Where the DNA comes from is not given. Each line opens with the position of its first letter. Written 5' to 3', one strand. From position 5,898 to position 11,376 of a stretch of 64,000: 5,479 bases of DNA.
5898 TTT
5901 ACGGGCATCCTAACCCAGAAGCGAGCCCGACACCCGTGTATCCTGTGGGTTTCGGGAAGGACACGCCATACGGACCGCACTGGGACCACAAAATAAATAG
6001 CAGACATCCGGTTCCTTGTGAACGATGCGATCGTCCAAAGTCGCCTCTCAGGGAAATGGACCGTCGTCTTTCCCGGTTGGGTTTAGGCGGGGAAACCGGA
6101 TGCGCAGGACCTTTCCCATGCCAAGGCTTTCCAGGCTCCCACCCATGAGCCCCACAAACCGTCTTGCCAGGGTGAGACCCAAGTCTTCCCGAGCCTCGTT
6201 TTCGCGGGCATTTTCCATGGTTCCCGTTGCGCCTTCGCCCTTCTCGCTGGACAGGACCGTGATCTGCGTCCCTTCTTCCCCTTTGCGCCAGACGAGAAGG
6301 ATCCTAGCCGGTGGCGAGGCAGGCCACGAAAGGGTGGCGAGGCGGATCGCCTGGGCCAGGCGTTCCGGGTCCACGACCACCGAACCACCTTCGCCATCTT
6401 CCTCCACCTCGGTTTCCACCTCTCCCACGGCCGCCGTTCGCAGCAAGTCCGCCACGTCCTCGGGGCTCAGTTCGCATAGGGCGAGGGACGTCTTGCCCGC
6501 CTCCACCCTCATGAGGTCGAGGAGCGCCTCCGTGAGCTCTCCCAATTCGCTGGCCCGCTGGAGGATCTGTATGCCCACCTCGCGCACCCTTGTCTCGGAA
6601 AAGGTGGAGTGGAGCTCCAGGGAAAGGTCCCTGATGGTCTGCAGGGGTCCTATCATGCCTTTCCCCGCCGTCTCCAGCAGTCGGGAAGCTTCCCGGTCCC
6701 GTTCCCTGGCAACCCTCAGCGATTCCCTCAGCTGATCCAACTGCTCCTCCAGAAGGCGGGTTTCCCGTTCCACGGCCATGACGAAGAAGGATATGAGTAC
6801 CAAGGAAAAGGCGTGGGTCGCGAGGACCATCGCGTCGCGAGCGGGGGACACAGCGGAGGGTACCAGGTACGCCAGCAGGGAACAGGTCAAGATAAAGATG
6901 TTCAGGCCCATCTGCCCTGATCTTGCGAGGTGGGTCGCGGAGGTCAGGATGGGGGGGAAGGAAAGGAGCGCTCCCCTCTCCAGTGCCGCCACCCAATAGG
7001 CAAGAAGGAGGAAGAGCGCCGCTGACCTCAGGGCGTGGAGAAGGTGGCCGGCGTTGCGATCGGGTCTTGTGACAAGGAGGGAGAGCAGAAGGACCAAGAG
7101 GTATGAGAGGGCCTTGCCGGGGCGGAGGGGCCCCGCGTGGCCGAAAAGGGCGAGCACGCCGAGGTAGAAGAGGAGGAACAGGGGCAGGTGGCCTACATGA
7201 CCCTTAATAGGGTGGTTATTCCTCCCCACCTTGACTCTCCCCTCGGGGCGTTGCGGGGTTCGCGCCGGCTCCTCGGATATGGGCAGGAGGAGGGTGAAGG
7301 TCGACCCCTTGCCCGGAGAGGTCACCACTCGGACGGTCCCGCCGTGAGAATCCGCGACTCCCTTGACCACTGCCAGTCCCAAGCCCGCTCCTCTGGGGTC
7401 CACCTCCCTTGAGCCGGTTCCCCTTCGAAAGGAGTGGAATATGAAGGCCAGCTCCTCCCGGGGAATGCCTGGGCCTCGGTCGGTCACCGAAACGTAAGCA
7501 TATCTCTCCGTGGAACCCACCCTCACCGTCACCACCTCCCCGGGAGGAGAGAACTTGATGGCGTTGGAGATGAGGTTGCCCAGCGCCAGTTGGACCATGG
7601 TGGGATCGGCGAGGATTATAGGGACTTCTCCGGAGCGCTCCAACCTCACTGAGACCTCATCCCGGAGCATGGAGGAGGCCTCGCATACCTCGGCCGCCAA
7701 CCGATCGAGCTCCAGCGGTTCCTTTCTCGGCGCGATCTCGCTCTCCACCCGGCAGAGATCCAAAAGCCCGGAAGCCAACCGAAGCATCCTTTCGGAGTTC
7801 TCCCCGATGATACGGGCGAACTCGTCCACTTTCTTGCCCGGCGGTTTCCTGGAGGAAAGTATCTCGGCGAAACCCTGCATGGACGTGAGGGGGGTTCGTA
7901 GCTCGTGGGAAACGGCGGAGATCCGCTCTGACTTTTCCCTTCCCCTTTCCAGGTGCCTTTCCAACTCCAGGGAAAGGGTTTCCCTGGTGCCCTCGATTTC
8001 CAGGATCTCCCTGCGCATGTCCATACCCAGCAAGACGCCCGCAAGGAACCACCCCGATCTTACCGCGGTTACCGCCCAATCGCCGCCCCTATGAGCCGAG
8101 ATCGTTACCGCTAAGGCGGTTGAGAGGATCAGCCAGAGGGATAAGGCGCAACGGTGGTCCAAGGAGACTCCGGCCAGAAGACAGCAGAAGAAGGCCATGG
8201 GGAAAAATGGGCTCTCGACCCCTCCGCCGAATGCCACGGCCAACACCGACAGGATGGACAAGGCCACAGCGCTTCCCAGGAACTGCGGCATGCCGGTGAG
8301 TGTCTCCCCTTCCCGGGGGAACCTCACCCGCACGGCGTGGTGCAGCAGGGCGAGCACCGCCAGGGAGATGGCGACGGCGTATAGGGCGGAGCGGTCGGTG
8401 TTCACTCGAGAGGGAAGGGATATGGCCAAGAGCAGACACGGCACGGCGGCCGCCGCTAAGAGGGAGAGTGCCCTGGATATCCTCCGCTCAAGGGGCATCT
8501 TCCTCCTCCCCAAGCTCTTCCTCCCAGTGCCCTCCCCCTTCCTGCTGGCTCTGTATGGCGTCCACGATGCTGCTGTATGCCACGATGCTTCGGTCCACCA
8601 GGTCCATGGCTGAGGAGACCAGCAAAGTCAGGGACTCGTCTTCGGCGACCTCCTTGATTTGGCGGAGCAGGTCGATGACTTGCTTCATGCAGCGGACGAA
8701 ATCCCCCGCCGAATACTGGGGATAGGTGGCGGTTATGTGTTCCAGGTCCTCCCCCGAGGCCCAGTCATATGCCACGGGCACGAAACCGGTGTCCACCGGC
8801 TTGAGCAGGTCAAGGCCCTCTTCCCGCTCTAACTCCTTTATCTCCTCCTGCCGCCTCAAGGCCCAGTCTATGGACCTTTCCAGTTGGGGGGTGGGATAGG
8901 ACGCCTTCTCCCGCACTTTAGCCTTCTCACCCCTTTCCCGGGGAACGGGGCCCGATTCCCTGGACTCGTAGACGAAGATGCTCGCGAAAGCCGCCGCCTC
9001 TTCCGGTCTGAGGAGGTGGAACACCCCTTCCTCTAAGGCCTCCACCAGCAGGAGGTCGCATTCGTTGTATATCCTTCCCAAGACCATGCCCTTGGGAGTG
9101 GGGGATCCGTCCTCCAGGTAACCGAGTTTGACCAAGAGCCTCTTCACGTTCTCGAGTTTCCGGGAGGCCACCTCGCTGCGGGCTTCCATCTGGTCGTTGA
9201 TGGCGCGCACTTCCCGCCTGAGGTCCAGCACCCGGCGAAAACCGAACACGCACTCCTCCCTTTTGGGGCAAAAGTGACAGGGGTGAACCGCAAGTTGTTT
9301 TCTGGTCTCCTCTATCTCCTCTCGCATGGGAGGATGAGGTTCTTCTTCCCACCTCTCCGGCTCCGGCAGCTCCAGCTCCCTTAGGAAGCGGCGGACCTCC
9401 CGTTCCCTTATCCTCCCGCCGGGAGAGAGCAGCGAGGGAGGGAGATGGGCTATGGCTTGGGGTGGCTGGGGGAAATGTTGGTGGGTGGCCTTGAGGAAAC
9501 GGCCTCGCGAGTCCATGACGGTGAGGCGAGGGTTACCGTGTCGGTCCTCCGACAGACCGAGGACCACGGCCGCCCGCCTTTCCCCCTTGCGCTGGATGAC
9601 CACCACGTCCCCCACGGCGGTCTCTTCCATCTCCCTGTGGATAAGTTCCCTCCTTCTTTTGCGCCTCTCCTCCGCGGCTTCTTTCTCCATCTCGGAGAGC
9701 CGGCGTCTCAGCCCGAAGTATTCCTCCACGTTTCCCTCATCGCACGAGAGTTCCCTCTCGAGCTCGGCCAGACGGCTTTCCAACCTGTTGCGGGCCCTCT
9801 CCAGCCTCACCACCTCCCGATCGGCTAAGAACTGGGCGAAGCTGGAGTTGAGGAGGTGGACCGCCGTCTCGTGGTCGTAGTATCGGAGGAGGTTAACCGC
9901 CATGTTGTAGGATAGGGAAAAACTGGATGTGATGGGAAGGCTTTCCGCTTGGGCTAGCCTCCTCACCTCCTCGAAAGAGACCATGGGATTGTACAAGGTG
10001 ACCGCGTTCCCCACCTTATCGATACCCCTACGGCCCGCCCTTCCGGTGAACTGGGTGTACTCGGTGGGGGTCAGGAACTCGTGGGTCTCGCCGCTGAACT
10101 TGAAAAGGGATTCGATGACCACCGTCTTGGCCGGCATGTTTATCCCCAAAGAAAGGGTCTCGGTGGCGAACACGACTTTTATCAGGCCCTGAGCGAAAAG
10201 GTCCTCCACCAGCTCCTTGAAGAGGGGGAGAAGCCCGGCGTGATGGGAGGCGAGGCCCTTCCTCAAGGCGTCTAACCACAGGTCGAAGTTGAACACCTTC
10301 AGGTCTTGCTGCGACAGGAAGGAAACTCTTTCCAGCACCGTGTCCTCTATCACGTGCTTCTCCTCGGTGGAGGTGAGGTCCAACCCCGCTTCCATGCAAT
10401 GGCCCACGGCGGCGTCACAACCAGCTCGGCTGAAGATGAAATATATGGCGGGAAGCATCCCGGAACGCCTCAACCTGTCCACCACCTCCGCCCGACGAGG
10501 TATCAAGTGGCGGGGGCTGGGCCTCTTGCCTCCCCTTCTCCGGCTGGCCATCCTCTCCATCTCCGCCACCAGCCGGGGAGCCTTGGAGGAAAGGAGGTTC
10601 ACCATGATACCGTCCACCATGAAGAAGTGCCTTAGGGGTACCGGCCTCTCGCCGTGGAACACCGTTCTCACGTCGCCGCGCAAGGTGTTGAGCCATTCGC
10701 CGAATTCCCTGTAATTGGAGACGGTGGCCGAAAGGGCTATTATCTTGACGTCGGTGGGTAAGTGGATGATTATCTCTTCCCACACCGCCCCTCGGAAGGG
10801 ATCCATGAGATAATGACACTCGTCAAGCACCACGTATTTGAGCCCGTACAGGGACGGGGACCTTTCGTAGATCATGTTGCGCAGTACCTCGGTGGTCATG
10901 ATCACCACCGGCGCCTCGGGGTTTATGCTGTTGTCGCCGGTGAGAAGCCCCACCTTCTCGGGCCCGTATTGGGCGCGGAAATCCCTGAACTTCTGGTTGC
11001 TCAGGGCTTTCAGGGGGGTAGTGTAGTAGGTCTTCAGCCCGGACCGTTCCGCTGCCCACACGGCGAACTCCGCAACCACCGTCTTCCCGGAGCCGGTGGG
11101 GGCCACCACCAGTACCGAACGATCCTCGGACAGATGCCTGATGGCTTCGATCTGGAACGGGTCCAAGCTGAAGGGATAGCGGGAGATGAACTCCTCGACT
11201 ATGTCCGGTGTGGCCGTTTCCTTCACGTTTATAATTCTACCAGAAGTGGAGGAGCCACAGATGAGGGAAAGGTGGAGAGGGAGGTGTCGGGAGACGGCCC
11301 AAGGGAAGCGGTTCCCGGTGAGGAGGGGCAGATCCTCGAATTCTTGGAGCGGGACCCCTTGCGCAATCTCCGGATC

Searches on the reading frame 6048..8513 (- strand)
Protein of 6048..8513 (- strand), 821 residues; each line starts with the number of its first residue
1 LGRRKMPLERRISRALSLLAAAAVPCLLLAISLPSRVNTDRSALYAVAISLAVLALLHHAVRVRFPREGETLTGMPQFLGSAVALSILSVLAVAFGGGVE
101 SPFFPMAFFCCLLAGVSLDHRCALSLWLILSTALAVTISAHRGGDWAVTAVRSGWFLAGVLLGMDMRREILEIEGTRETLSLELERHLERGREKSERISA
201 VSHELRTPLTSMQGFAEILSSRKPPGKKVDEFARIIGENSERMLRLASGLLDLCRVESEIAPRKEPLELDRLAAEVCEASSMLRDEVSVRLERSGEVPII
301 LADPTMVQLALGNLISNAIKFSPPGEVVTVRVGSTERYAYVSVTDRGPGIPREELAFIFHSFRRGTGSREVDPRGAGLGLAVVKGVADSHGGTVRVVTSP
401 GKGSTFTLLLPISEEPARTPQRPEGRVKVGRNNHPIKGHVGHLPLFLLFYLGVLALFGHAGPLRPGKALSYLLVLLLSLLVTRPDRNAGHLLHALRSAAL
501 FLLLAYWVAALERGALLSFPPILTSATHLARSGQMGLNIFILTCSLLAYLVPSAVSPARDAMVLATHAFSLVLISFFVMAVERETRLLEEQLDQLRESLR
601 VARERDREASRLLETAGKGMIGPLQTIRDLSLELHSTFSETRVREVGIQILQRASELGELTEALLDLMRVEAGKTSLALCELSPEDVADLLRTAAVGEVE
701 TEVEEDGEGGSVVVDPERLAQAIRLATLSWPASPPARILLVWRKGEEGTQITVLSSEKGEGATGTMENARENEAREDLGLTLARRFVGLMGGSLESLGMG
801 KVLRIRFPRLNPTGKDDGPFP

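Call 20: search_protein_families(library=pfam, proteins=[window:6048-8513:-], max_evalue=0.00001)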
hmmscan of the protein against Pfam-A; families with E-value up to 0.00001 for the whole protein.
window:6048-8513:- (821 aa): 3 families
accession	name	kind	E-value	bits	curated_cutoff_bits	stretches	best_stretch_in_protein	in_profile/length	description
PF02518.31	HATPase_c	-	3.4e-29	102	26.4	1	303-412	2-109/111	Histidine kinase-, DNA gyrase B-, and HSP90-like ATPase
PF00512.31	HisKA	-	4e-14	52.9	26.9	1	194-258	2-65/66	His Kinase A (phospho-acceptor) domain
PF13581.12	HATPase_c_2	-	5.2e-07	30.1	27.4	0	306-390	31-112/127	Histidine kinase-like ATPase domain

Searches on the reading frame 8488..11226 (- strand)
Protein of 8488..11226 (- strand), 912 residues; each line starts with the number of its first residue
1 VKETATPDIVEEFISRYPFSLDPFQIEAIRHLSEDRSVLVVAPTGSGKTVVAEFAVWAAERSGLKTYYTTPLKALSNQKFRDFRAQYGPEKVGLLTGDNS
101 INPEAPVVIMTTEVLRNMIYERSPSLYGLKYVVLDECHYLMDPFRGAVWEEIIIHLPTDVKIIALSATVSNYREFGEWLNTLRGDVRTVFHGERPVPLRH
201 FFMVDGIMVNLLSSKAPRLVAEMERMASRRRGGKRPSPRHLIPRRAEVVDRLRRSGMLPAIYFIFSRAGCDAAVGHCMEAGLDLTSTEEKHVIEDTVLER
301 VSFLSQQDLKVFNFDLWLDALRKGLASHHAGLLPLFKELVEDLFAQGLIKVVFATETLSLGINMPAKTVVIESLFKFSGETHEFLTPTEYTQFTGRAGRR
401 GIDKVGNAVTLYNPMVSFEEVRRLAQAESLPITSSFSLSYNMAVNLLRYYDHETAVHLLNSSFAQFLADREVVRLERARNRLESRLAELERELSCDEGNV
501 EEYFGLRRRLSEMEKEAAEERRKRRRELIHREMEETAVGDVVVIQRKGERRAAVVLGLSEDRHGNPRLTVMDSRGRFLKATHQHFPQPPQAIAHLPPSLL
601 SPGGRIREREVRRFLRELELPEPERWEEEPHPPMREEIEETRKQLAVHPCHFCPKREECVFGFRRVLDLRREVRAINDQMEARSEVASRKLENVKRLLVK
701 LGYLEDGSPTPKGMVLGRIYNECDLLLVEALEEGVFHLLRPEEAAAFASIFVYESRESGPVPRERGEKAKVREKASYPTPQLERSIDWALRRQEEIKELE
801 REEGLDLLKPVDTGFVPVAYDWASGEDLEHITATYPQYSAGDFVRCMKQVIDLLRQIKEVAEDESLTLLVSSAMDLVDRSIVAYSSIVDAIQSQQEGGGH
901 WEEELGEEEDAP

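Call 20: search_protein_families(library=pfam, proteins=[window:8488-11226:-], max_evalue=0.00001)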
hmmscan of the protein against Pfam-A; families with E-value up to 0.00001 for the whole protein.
window:8488-11226:- (912 aa): 6 families
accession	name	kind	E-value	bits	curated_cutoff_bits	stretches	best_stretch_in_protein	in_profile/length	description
PF08148.17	DSHCT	-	9.2e-35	120.4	22.7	1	707-884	2-171/172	DSHCT (NUC185) domain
PF00270.35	DEAD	-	3.1e-28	99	26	1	23-173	2-165/167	DEAD/DEAH box helicase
PF04851.21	ResIII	-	1.3e-14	54.8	22.5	1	20-169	3-162/164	Type III restriction enzyme, res subunit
PF21408.2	MTR4-like_stalk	-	1e-07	32.5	24.2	1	458-516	3-58/64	Exosome RNA helicase MTR4-like, stalk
PF22527.2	DEXQc_Suv3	-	3.9e-07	30.2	27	1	37-158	15-123/154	DEXQ-box helicase domain of Suv3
PF00271.37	Helicase_C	-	1.6e-06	28.8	23.5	1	327-401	44-110/110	Helicase conserved C-terminal domain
